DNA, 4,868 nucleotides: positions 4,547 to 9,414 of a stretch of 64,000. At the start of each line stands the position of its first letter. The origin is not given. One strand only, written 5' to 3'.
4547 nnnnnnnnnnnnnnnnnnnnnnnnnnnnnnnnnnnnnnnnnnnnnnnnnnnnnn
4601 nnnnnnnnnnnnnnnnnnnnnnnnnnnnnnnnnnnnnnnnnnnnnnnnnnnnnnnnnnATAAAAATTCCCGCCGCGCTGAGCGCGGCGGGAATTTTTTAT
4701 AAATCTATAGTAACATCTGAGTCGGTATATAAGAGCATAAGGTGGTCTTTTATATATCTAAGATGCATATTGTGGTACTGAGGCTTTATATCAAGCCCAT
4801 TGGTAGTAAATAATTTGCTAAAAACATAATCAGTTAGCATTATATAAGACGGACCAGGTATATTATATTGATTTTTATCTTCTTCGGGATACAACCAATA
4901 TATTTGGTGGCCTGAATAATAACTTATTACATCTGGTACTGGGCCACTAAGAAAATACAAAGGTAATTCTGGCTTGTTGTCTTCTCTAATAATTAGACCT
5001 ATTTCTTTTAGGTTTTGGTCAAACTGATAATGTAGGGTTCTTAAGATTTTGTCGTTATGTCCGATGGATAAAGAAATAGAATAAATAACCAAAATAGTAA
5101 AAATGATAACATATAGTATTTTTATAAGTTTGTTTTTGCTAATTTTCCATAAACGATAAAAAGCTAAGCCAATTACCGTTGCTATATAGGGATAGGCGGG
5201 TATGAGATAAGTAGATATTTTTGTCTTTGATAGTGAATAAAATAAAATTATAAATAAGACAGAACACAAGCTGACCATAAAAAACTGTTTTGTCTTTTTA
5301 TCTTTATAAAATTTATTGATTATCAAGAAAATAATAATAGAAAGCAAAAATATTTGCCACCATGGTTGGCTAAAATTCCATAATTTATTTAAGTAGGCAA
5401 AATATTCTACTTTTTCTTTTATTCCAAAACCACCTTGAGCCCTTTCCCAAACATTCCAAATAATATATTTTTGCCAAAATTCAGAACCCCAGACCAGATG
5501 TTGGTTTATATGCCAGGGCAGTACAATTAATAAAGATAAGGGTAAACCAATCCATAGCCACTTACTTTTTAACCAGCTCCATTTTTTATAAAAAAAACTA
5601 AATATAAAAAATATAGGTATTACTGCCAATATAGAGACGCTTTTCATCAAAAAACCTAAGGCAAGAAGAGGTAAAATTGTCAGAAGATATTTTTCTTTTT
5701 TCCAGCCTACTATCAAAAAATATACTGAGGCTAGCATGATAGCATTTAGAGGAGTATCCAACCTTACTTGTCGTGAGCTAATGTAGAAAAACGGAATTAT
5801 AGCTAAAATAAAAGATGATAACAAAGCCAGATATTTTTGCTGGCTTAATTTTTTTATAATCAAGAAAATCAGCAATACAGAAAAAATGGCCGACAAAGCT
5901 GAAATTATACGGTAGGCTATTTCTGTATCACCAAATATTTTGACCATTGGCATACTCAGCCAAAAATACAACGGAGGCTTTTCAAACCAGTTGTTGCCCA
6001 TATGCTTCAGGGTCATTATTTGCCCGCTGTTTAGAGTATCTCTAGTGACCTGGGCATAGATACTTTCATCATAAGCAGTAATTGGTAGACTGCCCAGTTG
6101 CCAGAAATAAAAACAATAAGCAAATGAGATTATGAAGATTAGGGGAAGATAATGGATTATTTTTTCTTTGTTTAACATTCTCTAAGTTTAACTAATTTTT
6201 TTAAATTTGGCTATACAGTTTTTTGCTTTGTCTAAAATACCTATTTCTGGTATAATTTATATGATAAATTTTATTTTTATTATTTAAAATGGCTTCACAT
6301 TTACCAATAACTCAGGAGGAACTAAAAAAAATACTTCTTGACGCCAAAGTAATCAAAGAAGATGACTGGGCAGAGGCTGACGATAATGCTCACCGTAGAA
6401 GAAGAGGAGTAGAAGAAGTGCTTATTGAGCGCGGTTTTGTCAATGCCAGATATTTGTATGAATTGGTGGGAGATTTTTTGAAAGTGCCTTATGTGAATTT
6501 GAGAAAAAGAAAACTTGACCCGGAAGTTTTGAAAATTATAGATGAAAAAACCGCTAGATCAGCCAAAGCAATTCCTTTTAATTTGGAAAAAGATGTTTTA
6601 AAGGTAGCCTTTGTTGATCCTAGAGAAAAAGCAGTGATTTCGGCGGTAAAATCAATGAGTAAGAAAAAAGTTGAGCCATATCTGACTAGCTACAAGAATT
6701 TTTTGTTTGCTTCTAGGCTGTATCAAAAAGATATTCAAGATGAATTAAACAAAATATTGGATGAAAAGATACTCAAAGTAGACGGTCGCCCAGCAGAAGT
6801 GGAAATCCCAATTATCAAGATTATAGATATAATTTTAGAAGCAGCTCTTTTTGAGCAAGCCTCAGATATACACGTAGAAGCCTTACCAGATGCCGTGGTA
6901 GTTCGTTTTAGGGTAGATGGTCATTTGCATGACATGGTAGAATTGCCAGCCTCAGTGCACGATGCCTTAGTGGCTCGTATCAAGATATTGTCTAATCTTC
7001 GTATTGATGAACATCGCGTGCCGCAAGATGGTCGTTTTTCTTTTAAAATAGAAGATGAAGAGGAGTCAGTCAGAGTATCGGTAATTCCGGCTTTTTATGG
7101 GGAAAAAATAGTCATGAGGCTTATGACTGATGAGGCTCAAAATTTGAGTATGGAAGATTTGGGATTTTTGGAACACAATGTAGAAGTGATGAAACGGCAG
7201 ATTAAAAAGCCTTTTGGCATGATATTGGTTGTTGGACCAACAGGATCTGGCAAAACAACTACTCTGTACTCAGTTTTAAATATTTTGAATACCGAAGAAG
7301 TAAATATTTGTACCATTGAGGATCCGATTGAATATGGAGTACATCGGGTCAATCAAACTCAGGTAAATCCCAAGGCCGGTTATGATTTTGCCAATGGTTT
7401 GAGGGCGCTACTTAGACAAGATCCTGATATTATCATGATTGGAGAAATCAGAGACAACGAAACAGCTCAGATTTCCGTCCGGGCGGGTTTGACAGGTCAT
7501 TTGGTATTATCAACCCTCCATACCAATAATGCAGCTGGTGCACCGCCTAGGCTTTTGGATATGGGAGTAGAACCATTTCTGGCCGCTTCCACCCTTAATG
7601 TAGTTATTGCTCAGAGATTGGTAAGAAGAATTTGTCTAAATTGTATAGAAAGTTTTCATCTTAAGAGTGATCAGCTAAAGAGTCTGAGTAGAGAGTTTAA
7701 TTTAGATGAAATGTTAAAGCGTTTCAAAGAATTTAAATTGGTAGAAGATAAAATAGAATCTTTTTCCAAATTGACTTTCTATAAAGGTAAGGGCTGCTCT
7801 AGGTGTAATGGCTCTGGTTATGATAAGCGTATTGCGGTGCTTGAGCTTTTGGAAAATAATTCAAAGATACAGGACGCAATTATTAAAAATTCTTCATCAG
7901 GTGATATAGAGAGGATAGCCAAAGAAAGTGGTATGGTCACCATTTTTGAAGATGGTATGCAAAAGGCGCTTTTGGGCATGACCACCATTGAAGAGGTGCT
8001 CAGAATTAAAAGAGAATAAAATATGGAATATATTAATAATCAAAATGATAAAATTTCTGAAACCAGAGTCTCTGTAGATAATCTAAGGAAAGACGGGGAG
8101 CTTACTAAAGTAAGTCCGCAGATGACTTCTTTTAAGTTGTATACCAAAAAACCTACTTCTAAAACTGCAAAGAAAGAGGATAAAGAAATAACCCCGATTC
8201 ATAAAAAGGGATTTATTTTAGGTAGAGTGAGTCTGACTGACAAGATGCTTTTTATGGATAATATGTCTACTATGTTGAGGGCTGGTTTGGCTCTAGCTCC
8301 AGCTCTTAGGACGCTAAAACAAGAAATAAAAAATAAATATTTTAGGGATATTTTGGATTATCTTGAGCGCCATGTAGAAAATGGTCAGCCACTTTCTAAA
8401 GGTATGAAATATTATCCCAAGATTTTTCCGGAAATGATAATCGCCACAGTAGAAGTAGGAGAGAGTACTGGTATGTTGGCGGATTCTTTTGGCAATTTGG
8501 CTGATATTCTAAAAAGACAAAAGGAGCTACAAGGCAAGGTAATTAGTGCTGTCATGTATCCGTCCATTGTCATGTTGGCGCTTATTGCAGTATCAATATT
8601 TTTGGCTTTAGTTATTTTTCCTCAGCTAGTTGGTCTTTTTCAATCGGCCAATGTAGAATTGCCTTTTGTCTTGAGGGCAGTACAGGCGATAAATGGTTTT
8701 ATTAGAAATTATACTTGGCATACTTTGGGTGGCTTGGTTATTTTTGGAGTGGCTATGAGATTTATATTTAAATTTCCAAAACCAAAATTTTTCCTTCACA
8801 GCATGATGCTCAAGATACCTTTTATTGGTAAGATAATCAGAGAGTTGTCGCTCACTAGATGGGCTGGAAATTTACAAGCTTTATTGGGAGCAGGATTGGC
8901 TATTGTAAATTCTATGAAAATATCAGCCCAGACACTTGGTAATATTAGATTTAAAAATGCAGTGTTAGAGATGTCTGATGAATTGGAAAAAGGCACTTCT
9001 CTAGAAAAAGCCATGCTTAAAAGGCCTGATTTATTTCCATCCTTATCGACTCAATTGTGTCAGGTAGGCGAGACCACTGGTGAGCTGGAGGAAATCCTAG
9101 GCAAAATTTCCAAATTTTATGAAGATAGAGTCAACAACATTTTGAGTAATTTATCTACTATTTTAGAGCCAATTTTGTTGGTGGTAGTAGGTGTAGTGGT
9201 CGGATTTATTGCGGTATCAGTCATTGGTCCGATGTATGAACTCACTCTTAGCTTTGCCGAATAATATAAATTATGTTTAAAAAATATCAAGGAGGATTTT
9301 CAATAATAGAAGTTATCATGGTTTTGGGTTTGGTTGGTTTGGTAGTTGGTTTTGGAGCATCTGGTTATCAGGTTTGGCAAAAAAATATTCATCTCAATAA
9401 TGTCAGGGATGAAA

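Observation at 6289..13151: Type IV pilus operon whose pilin set includes an LVIVD beta-propeller pilin and a PilX-like protein with a PA14 glycan-binding domain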

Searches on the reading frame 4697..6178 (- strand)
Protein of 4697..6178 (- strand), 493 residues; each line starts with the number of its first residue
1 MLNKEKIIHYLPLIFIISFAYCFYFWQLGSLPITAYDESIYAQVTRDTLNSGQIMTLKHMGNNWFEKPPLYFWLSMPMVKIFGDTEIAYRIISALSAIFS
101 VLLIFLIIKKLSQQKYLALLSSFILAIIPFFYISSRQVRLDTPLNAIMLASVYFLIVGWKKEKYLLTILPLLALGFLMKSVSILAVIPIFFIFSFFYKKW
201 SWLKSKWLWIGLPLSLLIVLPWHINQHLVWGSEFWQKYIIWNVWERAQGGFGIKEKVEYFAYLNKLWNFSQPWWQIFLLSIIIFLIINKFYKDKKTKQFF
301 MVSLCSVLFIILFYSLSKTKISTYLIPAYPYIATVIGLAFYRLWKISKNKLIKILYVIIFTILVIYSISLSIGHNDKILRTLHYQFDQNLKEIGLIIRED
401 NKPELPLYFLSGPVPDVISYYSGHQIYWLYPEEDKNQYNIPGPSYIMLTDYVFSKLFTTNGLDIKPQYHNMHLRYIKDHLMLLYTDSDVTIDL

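Call 4: search_protein_families(library=pfam, proteins=[window:4697-6178:-], max_evalue=1)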
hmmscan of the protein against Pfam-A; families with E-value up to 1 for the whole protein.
window:4697-6178:- (493 aa): 5 families
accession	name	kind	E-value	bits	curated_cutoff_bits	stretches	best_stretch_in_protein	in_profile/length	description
PF13231.12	PMT_2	-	2.3e-25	90.1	26.1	1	67-223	2-158/160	Dolichyl-phosphate-mannose-protein mannosyltransferase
PF02366.24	PMT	-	2.7e-13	50.5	22.7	1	34-224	26-232/245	Dolichyl-phosphate-mannose-protein mannosyltransferase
PF14897.12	EpsG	-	1.7e-08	34.5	30.1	1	72-373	50-317/326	EpsG family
PF06697.18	DUF1191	-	0.11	12.7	25.8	1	307-351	74-118/183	Protein of unknown function (DUF1191)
PF12036.14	DUF3522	-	0.76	10.3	29.3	0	265-364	59-167/188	Protein of unknown function (DUF3522)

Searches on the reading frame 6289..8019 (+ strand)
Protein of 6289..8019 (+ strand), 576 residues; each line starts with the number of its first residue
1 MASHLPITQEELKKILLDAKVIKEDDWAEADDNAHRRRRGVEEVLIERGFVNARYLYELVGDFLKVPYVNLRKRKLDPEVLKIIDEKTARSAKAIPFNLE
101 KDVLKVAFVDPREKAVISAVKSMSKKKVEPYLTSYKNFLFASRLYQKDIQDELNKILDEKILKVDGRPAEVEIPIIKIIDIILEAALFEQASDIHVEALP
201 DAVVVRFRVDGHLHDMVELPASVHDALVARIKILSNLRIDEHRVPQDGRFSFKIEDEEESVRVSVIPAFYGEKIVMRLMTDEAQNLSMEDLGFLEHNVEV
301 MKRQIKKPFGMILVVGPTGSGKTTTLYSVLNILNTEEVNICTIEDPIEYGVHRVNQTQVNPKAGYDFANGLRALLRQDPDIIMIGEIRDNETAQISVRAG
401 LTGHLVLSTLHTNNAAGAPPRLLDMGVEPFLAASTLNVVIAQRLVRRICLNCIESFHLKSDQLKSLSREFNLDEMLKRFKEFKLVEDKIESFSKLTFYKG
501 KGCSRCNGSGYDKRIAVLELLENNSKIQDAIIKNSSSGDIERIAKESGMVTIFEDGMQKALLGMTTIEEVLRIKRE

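Call 4: search_protein_families(library=pfam, proteins=[window:6289-8019:+], max_evalue=1)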
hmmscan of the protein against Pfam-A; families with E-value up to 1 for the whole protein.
window:6289-8019:+ (576 aa): 30 families (the best 25 are shown)
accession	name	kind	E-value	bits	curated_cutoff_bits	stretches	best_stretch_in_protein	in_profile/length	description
PF00437.27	T2SSE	-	1.1e-129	432.7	24.9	1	173-572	6-370/370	Type II/IV secretion system protein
PF05157.20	MshEN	-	1.2e-11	44.9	23.1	1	65-138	2-76/90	MshEN domain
PF13401.12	AAA_22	-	9e-06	26.5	27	1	310-348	6-33/130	AAA domain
PF12775.13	AAA_7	-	0.0018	18.3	25.8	1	312-343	36-67/181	P-loop containing dynein motor region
PF13191.12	AAA_16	-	0.0046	17.9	32.6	1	308-337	24-52/167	AAA ATPase domain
PF25199.1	nSTAND_NTPase5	-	0.0055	17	34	1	306-346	38-79/145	Novel STAND NTPase 5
PF00004.35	AAA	-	0.0078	17.1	21.2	1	312-387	1-66/131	ATPase family associated with various cellular activities (AAA)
PF20720.3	nSTAND3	-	0.0089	16.2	27.2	1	309-346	17-54/155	Novel STAND NTPase 3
PF07724.20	AAA_2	-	0.0092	16.5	27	1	308-387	2-84/166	AAA domain (Cdc48 subfamily)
PF07728.20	AAA_5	-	0.014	15.9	22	1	312-343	2-33/139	AAA domain (dynein-related subfamily)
PF13604.12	AAA_30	-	0.015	15.5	27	1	299-339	8-48/191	AAA domain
PF13555.12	AAA_29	-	0.015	15.4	27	1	309-334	22-47/61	P-loop containing region of AAA domain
PF00448.28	SRP54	-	0.017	15.2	22.7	1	311-340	3-32/196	SRP54-type protein, GTPase domain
PF04851.21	ResIII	-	0.022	15.1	22.5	1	301-336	15-50/164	Type III restriction enzyme, res subunit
PF13173.12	AAA_14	-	0.025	15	27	1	311-352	4-46/129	AAA domain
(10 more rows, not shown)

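Call 11: search_protein_families(library=ncbifam, proteins=[window:6289-8019:+], max_evalue=1)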
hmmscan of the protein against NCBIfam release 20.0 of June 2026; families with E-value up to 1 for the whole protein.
window:6289-8019:+ (576 aa): 36 families (the best 25 are shown)
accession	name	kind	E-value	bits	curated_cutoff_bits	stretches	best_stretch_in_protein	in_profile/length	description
TIGR02533.1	type_II_gspE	equivalog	1.6e-155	518.5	630.25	1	87-573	7-485/486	type II secretion system ATPase GspE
TIGR02538.1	type_IV_pilB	equivalog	6.3e-154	513.7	675.65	1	12-574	2-562/564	type IV-A pilus assembly ATPase PilB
NF007755.0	PRK10436.1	equivalog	8.2e-133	443.4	617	1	90-573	15-458/465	type II secretion system protein GspE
NF053534.1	T4PilAsmATPsTfpB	equivalog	4.4e-124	415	850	1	83-573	96-581/584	type IV pilus assembly ATPase TfpB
NF041000.1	ATPase_ComGA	equivalog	1.7e-78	263.3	300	1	182-446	3-266/267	competence type IV pilus ATPase ComGA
TIGR01420.1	pilT_fam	subfamily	2.2e-54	185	319.1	1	180-447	3-270/343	PilT/PilU family type 4a pilus ATPase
TIGR02525.1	plasmid_TraJ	equivalog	7.5e-25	87.7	368.3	1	308-445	148-298/372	plasmid transfer ATPase TraJ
TIGR02524.1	dot_icm_DotB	equivalog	1e-18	67.7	463.3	1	269-424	100-258/358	Dot/Icm type IV secretion system ATPase DotB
NF058587.1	archaellum_moto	equivalog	3.6e-16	59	550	1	312-443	278-415/527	archaellum flagellar ATPase motor FlaI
TIGR03819.1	heli_sec_ATPase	hypoth_equivalog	4.5e-16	59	373.15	1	226-441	98-316/340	TadA family conjugal transfer-associated ATPase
TIGR02782.1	TrbB_P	equivalog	3.1e-14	53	304.55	1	311-424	138-254/303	P-type conjugative transfer ATPase TrbB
TIGR02788.1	VirB11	equivalog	8.4e-14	51.3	249.95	1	301-428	137-268/308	P-type DNA transfer ATPase VirB11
NF010469.0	PRK13894.1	subfamily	1.3e-11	44.4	508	1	296-422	137-264/320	conjugal transfer ATPase TrbB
NF010407.0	PRK13833.1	subfamily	1.3e-10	41.2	499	1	295-428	131-265/323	conjugal transfer protein TrbB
NF053672.1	bindosome_BasE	exception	5e-09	35.4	1000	1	312-417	273-383/512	bindosome assembly system ATPase subunit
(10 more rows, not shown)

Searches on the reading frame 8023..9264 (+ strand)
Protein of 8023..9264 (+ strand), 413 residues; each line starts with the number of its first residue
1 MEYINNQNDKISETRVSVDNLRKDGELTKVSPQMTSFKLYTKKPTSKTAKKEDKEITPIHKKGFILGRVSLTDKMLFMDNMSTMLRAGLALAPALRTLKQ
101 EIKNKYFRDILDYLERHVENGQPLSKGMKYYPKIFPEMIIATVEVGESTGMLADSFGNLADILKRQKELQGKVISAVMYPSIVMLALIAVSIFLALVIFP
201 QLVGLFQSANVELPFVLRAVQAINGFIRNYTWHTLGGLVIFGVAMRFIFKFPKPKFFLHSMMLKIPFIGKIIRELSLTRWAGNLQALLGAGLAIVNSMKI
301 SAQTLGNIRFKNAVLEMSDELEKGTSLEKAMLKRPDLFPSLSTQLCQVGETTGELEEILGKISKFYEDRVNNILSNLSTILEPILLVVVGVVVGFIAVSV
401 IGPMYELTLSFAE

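Call 4: search_protein_families(library=pfam, proteins=[window:8023-9264:+], max_evalue=1)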
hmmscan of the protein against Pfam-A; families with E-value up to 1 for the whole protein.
window:8023-9264:+ (413 aa): 3 families
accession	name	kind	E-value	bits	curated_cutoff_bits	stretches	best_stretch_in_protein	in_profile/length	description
PF00482.28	T2SSF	-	8.9e-53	178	25.2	2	77-200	1-125/125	Type II secretion system (T2SS), protein F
PF18497.6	RNase_3_N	-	0.081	13.4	26.8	1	27-118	23-85/95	Ribonuclease III N-terminal domain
PF00802.24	Glycoprotein_G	-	0.28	11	27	1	40-84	193-237/263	Pneumovirus attachment glycoprotein G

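Call 11: search_protein_families(library=ncbifam, proteins=[window:8023-9264:+], max_evalue=1)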
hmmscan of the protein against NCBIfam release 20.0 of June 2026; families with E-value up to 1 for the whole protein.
window:8023-9264:+ (413 aa): 6 families
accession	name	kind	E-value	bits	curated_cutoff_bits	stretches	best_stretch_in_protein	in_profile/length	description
TIGR02120.1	GspF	equivalog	1.7e-78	264.6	424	1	64-408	55-398/401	type II secretion system inner membrane protein GspF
NF007861.0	PRK10573.1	equivalog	6.9e-70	236.1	401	1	71-408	58-395/401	protein transport protein HofC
NF052607.1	T4PiliAsmPilCThrm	equivalog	3.2e-64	217.5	700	1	70-407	64-400/406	type IV pilus assembly protein PilC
NF052606.1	T4PiliAsmPilCMyx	equivalog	2.4e-58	197.9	700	1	53-407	64-414/419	type IV pilus assembly protein PilC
NF047826.1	T3SSXpsF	equivalog_domain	3.3e-50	171.1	650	1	73-409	67-402/405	type II secretion system protein XpsF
NF041012.2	T4P_ComGB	equivalog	1.9e-36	126.1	240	1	74-407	3-330/332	competence type IV pilus assembly protein ComGB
